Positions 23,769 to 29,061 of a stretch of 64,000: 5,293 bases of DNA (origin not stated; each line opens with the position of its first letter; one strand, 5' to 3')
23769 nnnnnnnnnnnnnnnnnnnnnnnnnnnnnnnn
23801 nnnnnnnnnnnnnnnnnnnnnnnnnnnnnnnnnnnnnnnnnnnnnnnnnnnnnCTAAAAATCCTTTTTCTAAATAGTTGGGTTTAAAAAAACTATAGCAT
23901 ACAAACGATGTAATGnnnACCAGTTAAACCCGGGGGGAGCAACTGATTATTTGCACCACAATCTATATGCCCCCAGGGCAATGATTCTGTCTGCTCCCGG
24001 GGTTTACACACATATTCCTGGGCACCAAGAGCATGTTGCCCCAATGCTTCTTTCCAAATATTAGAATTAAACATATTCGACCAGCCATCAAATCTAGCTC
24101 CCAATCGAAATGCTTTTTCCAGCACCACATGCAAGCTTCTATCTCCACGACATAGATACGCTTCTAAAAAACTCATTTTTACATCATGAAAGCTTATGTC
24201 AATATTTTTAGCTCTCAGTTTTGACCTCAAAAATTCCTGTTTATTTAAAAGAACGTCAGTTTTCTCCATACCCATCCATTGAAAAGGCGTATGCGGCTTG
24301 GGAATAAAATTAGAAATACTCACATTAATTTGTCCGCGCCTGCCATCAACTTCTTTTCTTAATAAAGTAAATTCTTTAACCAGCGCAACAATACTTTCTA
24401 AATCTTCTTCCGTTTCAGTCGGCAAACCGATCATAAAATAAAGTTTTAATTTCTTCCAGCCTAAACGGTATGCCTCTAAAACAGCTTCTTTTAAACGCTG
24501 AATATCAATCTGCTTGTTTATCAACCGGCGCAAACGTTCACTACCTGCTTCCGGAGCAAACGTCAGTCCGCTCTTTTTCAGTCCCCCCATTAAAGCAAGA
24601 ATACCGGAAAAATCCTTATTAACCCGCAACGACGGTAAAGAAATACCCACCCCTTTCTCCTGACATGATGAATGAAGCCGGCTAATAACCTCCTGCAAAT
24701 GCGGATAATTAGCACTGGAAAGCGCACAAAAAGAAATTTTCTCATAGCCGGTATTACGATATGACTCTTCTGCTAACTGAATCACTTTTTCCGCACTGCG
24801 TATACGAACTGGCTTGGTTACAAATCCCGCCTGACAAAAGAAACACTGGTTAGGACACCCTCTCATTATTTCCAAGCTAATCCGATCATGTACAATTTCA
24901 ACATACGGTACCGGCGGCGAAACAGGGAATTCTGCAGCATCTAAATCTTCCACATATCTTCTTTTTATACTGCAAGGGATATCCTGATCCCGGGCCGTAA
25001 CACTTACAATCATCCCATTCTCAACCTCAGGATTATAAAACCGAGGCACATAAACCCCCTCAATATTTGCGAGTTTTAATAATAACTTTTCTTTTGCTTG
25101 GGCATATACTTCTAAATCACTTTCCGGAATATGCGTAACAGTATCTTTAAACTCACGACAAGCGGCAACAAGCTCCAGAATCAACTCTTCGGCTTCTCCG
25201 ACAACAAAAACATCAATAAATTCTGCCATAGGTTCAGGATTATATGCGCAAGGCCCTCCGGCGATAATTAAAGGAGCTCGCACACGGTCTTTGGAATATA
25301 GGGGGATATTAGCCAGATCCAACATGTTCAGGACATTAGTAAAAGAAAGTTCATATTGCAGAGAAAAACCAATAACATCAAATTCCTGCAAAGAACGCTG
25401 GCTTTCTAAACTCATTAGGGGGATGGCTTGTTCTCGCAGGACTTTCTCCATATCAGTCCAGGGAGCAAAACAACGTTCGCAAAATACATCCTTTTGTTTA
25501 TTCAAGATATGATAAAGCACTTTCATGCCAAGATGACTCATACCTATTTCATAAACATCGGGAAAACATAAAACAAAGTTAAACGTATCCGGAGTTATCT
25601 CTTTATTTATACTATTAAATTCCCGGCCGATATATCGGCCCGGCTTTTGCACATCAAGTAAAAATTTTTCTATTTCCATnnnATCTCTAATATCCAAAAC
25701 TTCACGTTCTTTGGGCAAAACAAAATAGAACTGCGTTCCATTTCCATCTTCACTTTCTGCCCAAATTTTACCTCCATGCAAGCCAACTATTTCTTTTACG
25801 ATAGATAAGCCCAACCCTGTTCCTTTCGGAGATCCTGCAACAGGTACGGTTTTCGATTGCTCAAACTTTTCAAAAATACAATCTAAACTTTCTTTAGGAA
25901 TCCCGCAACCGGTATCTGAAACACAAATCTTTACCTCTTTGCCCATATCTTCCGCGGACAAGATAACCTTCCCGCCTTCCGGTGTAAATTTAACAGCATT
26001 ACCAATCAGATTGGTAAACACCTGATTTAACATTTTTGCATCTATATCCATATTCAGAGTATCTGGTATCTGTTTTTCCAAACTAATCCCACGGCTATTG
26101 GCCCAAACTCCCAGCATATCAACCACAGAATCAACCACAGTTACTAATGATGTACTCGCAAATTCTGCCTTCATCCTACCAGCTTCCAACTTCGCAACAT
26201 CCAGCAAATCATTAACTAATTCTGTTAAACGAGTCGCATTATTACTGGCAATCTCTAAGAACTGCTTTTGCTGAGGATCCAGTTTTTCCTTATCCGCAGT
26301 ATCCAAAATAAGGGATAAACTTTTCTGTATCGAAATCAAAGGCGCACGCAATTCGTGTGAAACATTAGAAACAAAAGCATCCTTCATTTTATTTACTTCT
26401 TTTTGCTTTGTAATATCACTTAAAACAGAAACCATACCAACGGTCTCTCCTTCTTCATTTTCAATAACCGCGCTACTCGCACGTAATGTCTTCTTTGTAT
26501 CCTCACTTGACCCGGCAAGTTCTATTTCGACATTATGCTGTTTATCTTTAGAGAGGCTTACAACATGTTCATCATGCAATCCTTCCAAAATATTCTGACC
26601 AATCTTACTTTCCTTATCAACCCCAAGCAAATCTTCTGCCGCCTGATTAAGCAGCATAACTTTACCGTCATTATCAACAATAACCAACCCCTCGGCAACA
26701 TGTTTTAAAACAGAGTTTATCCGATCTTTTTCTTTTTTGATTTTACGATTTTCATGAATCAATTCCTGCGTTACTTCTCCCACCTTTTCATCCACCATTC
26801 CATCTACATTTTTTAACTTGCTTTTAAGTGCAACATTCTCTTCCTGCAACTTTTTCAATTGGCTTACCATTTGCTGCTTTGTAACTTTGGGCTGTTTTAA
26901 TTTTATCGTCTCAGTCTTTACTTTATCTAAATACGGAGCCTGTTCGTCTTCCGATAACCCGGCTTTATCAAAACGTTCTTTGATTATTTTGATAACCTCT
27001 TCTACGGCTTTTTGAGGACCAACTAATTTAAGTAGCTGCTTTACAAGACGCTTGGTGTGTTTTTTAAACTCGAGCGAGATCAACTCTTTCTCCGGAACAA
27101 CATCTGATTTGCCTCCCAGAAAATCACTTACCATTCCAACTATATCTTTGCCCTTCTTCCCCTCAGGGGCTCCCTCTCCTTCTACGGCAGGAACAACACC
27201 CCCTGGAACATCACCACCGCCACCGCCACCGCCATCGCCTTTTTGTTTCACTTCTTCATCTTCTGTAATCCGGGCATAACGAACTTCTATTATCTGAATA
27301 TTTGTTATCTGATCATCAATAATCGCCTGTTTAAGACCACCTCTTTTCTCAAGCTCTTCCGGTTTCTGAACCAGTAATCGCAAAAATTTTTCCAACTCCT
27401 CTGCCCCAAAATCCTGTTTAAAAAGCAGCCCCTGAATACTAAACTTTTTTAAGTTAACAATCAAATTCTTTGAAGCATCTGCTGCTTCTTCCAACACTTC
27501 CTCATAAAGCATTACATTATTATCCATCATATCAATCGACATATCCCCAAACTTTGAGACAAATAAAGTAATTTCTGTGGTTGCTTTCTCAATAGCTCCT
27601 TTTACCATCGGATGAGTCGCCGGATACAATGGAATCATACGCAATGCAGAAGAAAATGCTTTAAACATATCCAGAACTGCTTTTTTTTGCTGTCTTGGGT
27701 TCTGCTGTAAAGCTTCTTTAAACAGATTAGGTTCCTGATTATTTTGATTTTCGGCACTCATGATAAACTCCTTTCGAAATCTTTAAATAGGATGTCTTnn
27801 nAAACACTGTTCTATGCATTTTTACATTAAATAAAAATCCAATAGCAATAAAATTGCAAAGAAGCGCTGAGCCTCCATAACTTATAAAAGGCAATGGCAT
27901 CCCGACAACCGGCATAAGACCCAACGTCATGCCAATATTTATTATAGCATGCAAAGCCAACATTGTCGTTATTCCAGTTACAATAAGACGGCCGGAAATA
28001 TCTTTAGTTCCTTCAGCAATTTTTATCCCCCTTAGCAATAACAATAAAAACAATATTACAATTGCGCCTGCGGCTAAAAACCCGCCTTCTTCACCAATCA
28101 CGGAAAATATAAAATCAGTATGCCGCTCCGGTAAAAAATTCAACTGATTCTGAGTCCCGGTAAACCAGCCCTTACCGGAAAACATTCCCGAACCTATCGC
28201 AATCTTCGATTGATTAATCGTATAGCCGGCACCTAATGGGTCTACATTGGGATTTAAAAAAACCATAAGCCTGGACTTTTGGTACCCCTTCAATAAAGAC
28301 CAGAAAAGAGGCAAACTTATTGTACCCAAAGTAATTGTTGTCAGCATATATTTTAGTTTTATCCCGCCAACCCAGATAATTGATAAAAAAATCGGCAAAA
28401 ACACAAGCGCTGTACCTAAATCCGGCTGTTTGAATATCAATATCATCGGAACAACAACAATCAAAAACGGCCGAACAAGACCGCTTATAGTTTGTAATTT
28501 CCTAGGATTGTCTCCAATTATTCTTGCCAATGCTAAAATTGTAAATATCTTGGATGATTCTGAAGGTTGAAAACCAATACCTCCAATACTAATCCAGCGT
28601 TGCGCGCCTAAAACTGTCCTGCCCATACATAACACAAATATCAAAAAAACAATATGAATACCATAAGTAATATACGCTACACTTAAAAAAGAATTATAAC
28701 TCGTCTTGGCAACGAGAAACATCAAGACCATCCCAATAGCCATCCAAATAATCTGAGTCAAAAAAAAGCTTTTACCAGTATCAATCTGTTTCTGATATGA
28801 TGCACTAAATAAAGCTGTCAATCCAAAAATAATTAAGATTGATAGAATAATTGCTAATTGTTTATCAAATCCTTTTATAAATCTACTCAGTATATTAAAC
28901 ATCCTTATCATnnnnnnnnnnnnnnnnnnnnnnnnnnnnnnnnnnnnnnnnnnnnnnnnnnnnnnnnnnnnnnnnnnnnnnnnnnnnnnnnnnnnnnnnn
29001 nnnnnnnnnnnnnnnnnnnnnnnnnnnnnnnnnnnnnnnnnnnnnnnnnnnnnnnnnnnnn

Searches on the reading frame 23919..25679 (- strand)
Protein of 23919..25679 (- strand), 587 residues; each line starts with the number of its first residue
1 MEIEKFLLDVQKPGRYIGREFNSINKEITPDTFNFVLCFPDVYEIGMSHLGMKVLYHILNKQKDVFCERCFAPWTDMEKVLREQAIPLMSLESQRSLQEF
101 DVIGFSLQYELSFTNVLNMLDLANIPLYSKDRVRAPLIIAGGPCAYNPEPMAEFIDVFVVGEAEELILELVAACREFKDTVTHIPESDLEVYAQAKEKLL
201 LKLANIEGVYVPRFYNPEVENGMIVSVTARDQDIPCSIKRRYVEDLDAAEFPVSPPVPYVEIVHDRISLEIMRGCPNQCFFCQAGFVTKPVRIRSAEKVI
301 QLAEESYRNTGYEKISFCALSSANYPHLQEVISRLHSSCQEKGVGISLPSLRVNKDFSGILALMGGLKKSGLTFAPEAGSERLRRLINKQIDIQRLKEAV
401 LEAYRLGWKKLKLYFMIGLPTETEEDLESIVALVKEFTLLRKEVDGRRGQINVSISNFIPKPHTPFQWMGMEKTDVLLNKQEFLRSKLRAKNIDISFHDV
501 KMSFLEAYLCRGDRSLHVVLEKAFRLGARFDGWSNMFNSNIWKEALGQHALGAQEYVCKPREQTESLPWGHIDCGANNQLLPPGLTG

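Call 48: search_protein_families(library=pfam, proteins=[window:23919-25679:-], max_evalue=0.001)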
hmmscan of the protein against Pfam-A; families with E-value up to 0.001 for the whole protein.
window:23919-25679:- (587 aa): 3 families
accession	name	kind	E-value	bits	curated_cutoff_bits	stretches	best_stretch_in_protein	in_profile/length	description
PF19864.5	Radical_SAM_N2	-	1.4e-60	203.6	29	1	51-212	1-151/151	Radical SAM proteins, N-terminal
PF04055.27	Radical_SAM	-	5.4e-20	72.6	29.5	1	270-433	2-165/166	Radical SAM superfamily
PF02310.24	B12-binding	-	0.00014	22.1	32.1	1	99-170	51-120/121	B12 binding domain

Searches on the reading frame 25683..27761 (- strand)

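Call 48: search_protein_families(library=pfam, proteins=[window:25683-27761:-], max_evalue=0.001)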
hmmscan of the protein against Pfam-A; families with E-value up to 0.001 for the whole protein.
window:25683-27761:- (693 aa): 8 families
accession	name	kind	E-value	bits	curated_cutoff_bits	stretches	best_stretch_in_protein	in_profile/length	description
PF02518.31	HATPase_c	-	9e-30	103.8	26.4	1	574-685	2-110/111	Histidine kinase-, DNA gyrase B-, and HSP90-like ATPase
PF00512.31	HisKA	-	6.8e-17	61.7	26.9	1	460-528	2-66/66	His Kinase A (phospho-acceptor) domain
PF00989.32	PAS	-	1.5e-07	31.9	22.6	1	349-449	4-112/113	PAS fold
PF13188.13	PAS_8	-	6.1e-07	29.6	21.8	1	347-400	2-55/65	PAS domain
PF13426.13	PAS_9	-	2.1e-06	28.4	27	1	357-452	2-103/103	PAS domain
PF12860.13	PAS_7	-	6.8e-06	26.7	27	1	352-456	1-113/115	PAS fold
PF08448.16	PAS_4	-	8.6e-05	23.2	23.1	1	353-454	2-109/110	PAS fold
PF24820.1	Diguanyl_cycl_sensor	-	0.00024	21.5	28.1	1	352-391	2-41/109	Diguanylate cyclase-like sensor domain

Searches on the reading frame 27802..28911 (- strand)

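Call 48: search_protein_families(library=pfam, proteins=[window:27802-28911:-], max_evalue=0.001)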
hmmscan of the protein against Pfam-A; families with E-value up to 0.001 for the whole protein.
window:27802-28911:- (370 aa): 1 family
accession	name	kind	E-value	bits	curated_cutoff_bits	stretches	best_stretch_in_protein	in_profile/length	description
PF01098.24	FTSW_RODA_SPOVE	-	7e-94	315.2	26.4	1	19-367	4-354/356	Cell cycle protein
